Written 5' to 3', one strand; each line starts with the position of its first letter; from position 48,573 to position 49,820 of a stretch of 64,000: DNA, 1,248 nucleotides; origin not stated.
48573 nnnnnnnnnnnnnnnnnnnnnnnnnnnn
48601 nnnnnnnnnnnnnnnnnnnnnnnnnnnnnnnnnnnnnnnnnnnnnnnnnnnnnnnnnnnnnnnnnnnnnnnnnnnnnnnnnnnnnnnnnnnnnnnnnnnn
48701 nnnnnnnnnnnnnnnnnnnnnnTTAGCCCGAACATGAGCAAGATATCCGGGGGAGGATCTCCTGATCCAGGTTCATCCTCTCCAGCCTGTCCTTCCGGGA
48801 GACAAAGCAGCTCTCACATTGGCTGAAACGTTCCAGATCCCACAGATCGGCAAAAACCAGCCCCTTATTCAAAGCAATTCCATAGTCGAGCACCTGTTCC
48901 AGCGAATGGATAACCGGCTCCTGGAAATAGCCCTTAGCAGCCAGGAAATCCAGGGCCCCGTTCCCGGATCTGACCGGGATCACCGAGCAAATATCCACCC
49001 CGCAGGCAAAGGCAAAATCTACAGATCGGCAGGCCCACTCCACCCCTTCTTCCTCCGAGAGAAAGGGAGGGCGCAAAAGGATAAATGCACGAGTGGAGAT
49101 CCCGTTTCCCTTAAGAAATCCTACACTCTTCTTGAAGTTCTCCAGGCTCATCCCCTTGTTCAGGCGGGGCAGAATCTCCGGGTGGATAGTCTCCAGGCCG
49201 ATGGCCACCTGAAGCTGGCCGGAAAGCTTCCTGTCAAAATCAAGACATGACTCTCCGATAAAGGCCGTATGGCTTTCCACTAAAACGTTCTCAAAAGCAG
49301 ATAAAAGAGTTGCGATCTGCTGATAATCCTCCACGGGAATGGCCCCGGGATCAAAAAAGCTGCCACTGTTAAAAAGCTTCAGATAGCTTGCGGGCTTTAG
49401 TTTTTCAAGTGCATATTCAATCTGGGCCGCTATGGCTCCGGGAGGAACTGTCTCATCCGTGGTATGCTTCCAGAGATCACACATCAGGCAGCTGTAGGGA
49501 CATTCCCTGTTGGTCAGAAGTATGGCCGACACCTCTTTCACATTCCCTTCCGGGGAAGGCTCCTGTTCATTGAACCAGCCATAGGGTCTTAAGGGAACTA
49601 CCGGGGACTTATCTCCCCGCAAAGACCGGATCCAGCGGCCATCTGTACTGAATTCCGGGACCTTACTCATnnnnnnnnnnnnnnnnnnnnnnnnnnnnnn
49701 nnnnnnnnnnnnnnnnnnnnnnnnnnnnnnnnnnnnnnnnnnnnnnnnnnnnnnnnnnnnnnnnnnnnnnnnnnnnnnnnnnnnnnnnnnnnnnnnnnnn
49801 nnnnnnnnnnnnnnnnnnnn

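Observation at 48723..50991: Translationally coupled pair: Cys-less AsnB-like adenylating enzyme plus a small radical SAM with an extra C-terminal Cys cluster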

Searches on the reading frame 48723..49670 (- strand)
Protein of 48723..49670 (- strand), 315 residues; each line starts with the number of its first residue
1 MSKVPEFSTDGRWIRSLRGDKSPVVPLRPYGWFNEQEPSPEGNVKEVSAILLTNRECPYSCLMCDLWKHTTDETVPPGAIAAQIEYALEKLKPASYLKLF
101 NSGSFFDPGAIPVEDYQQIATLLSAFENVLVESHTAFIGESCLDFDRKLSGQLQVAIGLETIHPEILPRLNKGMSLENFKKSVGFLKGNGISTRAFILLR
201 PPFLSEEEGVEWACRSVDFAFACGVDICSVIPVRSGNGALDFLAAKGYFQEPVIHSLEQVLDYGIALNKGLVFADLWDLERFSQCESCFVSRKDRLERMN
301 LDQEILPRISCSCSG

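Call 3: search_protein_families(library=ncbifam, proteins=[window:48723-49670:-], max_evalue=0.01)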
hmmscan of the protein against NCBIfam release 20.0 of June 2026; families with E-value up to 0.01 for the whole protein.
window:48723-49670:- (315 aa): 2 families
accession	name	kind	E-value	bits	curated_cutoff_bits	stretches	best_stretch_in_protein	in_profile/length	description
TIGR01210.1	TIGR01210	equivalog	1.1e-32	113.5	212.15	1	40-275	8-252/313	archaeosine biosynthesis radical SAM protein RaSEA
TIGR04479.1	bcpD_PhpK_rSAM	subfamily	0.00029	19.3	600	0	150-199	340-389/504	PhpK family radical SAM P-methyltransferase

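Call 4: search_protein_families(library=pfam, proteins=[window:48723-49670:-], max_evalue=0.01)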
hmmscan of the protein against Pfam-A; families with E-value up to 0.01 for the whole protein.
window:48723-49670:- (315 aa): 1 family
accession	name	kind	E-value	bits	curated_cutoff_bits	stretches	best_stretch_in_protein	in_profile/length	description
PF04055.27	Radical_SAM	-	1.4e-05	25.8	29.5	1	55-201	5-152/166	Radical SAM superfamily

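Call 6: search_solved_structures(query=window:48723-49670:-, max_evalue=1, show_alignments=2)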
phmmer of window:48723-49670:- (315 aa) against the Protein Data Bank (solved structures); distinct sequences matched with E-value up to 1: 0.

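Call 11: find_homologous_proteins(query=window:48723-49670:-, max_evalue=0.001)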
Query window:48723-49670:- (315 aa): 6530 proteins with E <= 0.001 among 7726 candidates; the best 120 are listed.
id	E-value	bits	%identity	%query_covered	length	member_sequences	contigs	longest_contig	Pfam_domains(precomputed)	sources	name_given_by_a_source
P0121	1.9e-213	726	100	100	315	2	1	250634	PF04055.28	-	-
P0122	1.8e-167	575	79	97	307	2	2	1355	PF04055.28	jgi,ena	-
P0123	3.1e-167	574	80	100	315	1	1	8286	PF04055.28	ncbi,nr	ncbi:MAG: radical SAM protein [Bacteroidota bacterium]|nr:radical SAM protein [Bacteroidota bacteriu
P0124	1.8e-166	571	79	100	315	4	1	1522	PF04055.28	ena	-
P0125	1.2e-164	565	78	99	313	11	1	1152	PF04055.28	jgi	-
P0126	3.8e-164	564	77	99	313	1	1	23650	PF04055.28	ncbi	-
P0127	5.4e-164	563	78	99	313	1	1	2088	-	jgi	-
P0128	5.1e-163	560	77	99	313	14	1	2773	PF04055.28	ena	-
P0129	7.7e-163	559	77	100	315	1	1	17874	PF04055.28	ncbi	-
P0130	8.4e-163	559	76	100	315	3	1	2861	PF04055.28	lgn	-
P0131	1.1e-162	559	76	99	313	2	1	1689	PF04055.28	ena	-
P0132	1.4e-162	559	77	99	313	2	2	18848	PF04055.28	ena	-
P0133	2.2e-162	558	78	97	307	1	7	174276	PF04055.28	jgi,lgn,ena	-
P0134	1.0e-161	556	77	100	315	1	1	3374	PF04055.28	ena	-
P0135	1.3e-161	555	76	100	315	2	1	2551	PF04055.28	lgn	-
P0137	2.4e-161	554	75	99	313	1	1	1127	PF04055.28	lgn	-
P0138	2.4e-161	554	76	99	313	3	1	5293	PF04055.28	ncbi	-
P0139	6.4e-161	553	75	99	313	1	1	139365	PF04055.28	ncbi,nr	ncbi:MAG: hypothetical protein P1P86_06130 [Bacteroidales bacterium]|nr:hypothetical protein [Bacter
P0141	1.3e-160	552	76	99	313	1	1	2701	PF04055.28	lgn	-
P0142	1.4e-160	552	75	99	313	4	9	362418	PF04055.28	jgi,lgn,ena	-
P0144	1.7e-160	552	76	99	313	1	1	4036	PF04055.28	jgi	jgi:radical SAM enzyme (TIGR01210 family)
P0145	4.4e-160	550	75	99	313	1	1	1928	-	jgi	jgi:radical SAM enzyme (TIGR01210 family)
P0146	6.2e-160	550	76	99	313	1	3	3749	PF04055.28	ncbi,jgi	jgi:radical SAM enzyme (TIGR01210 family)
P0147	6.3e-160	550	76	99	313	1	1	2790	PF04055.28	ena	-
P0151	1.1e-159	549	76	99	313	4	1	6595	-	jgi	jgi:radical SAM enzyme (TIGR01210 family)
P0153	2.2e-159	548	76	99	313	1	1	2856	PF04055.28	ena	-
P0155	3.1e-159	548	75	99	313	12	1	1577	PF04055.28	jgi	-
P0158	1.2e-158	546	77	97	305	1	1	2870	PF04055.28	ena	-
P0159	1.3e-158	545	76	100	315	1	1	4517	-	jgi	jgi:radical SAM enzyme (TIGR01210 family)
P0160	4.5e-158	544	74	99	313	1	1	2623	PF04055.28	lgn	-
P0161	1.5e-157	542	75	99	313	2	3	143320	PF04055.28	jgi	-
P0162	1.8e-157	542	74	99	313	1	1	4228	PF04055.28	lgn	-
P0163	2.4e-157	541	75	99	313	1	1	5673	PF04055.28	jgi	-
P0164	3.1e-157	541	74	99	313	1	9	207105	PF04055.28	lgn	-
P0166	3.6e-157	541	75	99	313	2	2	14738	PF04055.28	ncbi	-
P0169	5.7e-157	540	74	99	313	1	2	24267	PF04055.28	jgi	-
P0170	9.5e-157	539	75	99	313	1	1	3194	-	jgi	jgi:radical SAM enzyme (TIGR01210 family)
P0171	1.2e-156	539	75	99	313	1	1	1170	PF04055.28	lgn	-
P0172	1.3e-156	539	75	99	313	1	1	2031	PF04055.28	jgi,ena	-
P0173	1.5e-156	539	74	99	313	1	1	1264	PF04055.28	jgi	jgi:radical SAM enzyme (TIGR01210 family)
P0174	2.1e-156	538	74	99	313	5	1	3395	PF04055.28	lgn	-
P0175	2.4e-156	538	74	99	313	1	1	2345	PF04055.28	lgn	-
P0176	6.1e-156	537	75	97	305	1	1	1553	PF04055.28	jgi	jgi:radical SAM enzyme (TIGR01210 family)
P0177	7.4e-156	536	75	99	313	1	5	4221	PF04055.28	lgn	-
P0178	1.5e-155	535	74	99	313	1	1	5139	PF04055.28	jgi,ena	-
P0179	1.5e-155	535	75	100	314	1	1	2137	PF04055.28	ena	-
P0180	1.7e-155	535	74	99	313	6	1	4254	PF04055.28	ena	-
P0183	1.2e-154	532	73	99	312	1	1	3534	PF04055.28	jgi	-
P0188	4.6e-153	527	73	99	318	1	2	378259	PF04055.28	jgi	jgi:archaeosine synthase beta-subunit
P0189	1.1e-152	526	75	94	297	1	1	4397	-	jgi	jgi:radical SAM enzyme (TIGR01210 family)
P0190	1.3e-152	526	73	99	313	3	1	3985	PF04055.28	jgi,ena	-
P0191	4.2e-152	524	73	99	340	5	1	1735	PF04055.28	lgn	-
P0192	5.0e-152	524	75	97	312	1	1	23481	PF04055.28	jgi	-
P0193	1.3e-151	523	76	94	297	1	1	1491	PF04055.28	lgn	-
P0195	5.3e-151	520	73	99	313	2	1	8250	PF04055.28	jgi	-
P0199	2.5e-150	518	72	99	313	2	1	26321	PF04055.28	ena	-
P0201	4.9e-150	517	73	99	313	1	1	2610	-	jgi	jgi:radical SAM enzyme (TIGR01210 family)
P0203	1.2e-149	516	70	99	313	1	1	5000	-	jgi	jgi:radical SAM enzyme (TIGR01210 family)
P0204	3.1e-149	515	70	100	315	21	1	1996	PF04055.28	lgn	-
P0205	3.3e-148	511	72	97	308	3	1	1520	PF04055.28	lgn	-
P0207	5.4e-148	511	70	100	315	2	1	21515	PF04055.28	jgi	jgi:archaeosine synthase beta-subunit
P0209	7.4e-148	510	74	94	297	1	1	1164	PF04055.28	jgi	jgi:radical SAM enzyme (TIGR01210 family)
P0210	1.1e-147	510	73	94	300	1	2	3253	PF04055.28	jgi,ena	jgi:radical SAM enzyme (TIGR01210 family)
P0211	1.1e-147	510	70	99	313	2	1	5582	PF04055.28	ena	-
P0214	4.8e-145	501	69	99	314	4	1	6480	PF04055.28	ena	-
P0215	1.0e-144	500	69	99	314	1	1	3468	PF04055.28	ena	-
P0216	1.1e-144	500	68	99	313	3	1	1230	PF04055.28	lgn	-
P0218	4.1e-144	498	76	90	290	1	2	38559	PF04055.28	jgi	jgi:radical SAM enzyme (TIGR01210 family)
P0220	1.7e-143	496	69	100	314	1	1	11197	-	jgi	jgi:radical SAM enzyme (TIGR01210 family)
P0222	1.9e-142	492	69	99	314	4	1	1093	PF04055.28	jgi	jgi:radical SAM enzyme (TIGR01210 family)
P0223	5.4e-142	491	67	99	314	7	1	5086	PF04055.28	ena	-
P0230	1.3e-139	483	68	99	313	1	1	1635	PF04055.28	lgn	-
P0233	4.2e-138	478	66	100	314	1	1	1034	PF04055.28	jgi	jgi:radical SAM enzyme (TIGR01210 family)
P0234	6.3e-138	478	66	99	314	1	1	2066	PF04055.28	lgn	-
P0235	7.8e-138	477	72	91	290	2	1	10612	PF04055.28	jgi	jgi:radical SAM enzyme (TIGR01210 family)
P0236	8.0e-137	474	72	90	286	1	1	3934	-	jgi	jgi:radical SAM enzyme (TIGR01210 family)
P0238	4.7e-135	468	65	100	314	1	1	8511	PF04055.28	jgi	-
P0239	7.0e-135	468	65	100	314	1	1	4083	PF04055.28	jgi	jgi:radical SAM enzyme (TIGR01210 family)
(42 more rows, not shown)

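Call 32: predict_structure(alignment_id=A2)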
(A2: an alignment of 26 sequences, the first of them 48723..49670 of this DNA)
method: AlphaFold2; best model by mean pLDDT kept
length: 315 residues; sequences in the alignment: 26
mean_pLDDT: 89.1   pTM: 0.89
mean pLDDT of the five models: 89.1, 87.5, 87.0, 86.4, 82.9
residues with pLDDT >= 90: 204; 70-90: 99; 50-70: 11; < 50: 1
segments of 3 or more residues with pLDDT < 50: none
pLDDT, mean of each block of 10 residues (from residue 1): 77 76 76 91 92 82 75 86 96 95 84 94 97 93 97 91 76 84 97 95 93 96 96 86 91 95 97 92 89 95 92 66
secondary structure, 60 per line:
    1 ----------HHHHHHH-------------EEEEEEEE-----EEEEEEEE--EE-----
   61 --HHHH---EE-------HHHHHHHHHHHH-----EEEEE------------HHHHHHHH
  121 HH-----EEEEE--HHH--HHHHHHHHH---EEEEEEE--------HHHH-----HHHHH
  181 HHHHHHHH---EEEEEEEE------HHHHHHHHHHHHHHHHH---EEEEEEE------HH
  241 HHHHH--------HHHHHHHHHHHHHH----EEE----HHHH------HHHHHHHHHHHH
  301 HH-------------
elements in order: H11-17 E31-38 E44-51 H63-66 H79-90 E96-100 H113-122 E128-132 H140-148 E152-158 H167-170 H176-188 E192-199 H206-222 E226-232 H239-245 H254-267 E272-274 H279-282 H289-302

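Call 36: fold_search(model_id=the predicted structure, library=pdb)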
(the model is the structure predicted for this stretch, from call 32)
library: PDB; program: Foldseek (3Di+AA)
matches with E <= 10: 1572; with E <= 0.001: 54
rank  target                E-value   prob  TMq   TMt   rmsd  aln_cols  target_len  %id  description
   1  9ccb                  1.2e-07  1.00  0.49  0.39  12.7       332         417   14  X-ray crystal structure of methyl-coenzyme M reductase glutamine methylase (MgmA) from Methanothermobacter marburgensis  (released 2025-01-01)
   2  8pty_C                9.9e-07  1.00  0.49  0.37   5.0       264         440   12  Cryo-EM structure of human Elp123 in complex with 5'-deoxyadenosine and methionine (released 2024-04-17)
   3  6ia8                  1.8e-06  1.00  0.50  0.39   5.1       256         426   16  Apo crystal structure of archaeal Methanocaldococcus infernus Elp3 (del1-19) (released 2019-02-20)
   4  3cb8_A                2.2e-06  1.00  0.46  0.56   6.3       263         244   11  4Fe-4S-Pyruvate formate-lyase activating enzyme in complex with AdoMet and a peptide substrate (released 2008-10-28)
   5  6qk7_C                3.2e-06  1.00  0.46  0.35   4.7       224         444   13  Elongator catalytic subcomplex Elp123 lobe (released 2019-07-17)
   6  8fo0                  4.0e-06  1.00  0.49  0.60   6.2       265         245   13  The structure of a crystallizable variant of E. coli pyruvate formate-lyase activating enzyme bound to a partially cleav (released 2023-05-24)
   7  3c8f                  4.8e-06  1.00  0.50  0.62   5.3       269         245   12  4Fe-4S-Pyruvate formate-lyase Activating Enzyme with partially disordered AdoMet (released 2008-10-28)
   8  6iad                  5.3e-06  1.00  0.51  0.39   5.1       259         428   16  Apo crystal structure of archaeal Methanocaldococcus infernus Elp3 (del1-54) (released 2019-02-20)
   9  8avg_C                5.7e-06  1.00  0.45  0.34   4.9       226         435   14  Cryo-EM structure of mouse Elp123 with bound SAM (released 2022-12-07)
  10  8ptx_C                8.0e-06  1.00  0.48  0.31   5.7       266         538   13  Cryo-EM structure of human Elp123 in complex with tRNA, acetyl-CoA, 5'-deoxyadenosine and methionine (released 2024-04-17)
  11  8asv_C                1.7e-05  1.00  0.52  0.37   5.4       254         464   13  Cryo-EM structure of yeast Elongator complex (released 2022-12-07)
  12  6fd2_A                1.9e-05  1.00  0.45  0.33  10.1       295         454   12  Radical SAM 1,2-diol dehydratase AprD4 in complex with its substrate paromamine (released 2018-01-17)
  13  8asw_C                4.1e-05  1.00  0.53  0.34   5.1       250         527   12  Cryo-EM structure of yeast Elp123 in complex with alanine tRNA (released 2022-12-07)
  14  5exi                  4.8e-05  1.00  0.52  0.58   5.6       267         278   13  Crystal structure of M. tuberculosis lipoyl synthase at 2.28 A resolution (released 2016-08-10)
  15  6q2p_A                5.1e-05  1.00  0.50  0.54   8.3       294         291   15  Crystal structure of mouse viperin bound to cytidine triphosphate and S-adenosylhomocysteine (released 2020-01-22)
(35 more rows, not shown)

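Call 53: search_protein_families(library=padloc, proteins=[window:48723-49670:-], max_evalue=0.01)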
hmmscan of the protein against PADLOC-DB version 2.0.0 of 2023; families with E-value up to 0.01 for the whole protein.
window:48723-49670:- (315 aa): 0 families

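Call 70: search_dna_similar(query=window:48723-49670:-, collection=plasmids, mode=protein, max_evalue=0.001, max_rows=20)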
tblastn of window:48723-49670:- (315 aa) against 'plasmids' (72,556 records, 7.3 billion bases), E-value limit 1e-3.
Records with a match: 2; places in all: 2; records where one place covers at least 80% of the query: 1.
Best place of each record, by identity: <60% 2.
By first word of the organism name: Streptomyces 2.
By predicted mobility (MOB-suite, as given by PLSDB): non-mobilizable 2.
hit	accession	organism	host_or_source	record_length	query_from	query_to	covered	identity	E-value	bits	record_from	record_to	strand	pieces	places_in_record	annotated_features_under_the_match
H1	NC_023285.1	Streptomyces sp. F8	-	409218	40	313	87%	27.1%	3e-14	81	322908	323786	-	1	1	radical SAM protein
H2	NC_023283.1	Streptomyces sp. FR1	-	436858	97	313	69%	30.3%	4e-13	77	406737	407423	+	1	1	radical SAM protein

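Call 72: get_annotated_region(hit=H1, flank=12000)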
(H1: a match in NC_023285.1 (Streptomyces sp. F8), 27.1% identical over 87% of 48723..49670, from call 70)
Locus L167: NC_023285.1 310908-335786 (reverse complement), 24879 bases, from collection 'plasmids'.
description: Streptomyces sp. F8 plasmid pFRL5, complete sequence
organism: Streptomyces sp. F8 (NCBI taxid 1436085)
taxonomy: Bacteria; Actinomycetota; Actinomycetes; Kitasatosporales; Streptomycetaceae; Streptomyces; Streptomyces sp. F8
host: -; source: -; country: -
typing (MOB-suite, as given by PLSDB): non-mobilizable
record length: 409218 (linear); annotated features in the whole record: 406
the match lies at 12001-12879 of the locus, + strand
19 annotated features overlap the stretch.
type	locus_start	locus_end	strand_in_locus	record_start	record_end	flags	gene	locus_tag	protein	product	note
CDS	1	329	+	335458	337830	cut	-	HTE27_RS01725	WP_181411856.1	hypothetical protein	-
CDS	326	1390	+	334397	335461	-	-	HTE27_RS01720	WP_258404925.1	bifunctional DNA primase/polymerase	-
CDS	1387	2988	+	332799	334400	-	-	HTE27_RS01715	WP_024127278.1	hypothetical protein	-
CDS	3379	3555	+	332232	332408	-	-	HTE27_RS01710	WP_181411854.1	hypothetical protein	-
CDS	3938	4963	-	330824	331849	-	-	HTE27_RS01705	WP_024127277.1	hypothetical protein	-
CDS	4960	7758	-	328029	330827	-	-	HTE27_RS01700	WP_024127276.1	DEAD/DEAH box helicase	-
CDS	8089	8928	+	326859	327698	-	-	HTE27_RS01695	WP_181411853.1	sugar nucleotide-binding protein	-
CDS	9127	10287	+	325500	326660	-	-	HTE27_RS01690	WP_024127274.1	hypothetical protein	-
CDS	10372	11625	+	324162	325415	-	-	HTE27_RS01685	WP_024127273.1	helix-turn-helix transcriptional regulator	-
CDS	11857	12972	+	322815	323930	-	-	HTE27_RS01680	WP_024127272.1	radical SAM protein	-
CDS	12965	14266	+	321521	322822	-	-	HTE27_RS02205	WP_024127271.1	cytochrome P450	-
CDS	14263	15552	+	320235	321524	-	-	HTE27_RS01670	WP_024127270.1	serine hydroxymethyltransferase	-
CDS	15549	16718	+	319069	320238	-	-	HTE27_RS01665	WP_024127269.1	glycosyltransferase family 9 protein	-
CDS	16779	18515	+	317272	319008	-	-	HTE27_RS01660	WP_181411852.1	carbamoyltransferase C-terminal domain-containing protein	-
CDS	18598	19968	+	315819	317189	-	-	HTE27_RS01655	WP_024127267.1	GDSL-type esterase/lipase family protein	-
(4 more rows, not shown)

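Call 88: search_protein_families(library=ncbifam, proteins=[L167:11857-12972:+], max_evalue=0.001)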
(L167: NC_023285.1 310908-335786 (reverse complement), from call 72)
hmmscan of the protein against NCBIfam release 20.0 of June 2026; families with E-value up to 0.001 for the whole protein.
L167:11857-12972:+ (371 aa): 1 family
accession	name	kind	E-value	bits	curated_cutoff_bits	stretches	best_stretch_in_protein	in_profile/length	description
TIGR01210.1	TIGR01210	equivalog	6.4e-51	173.4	212.15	1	57-342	16-296/313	archaeosine biosynthesis radical SAM protein RaSEA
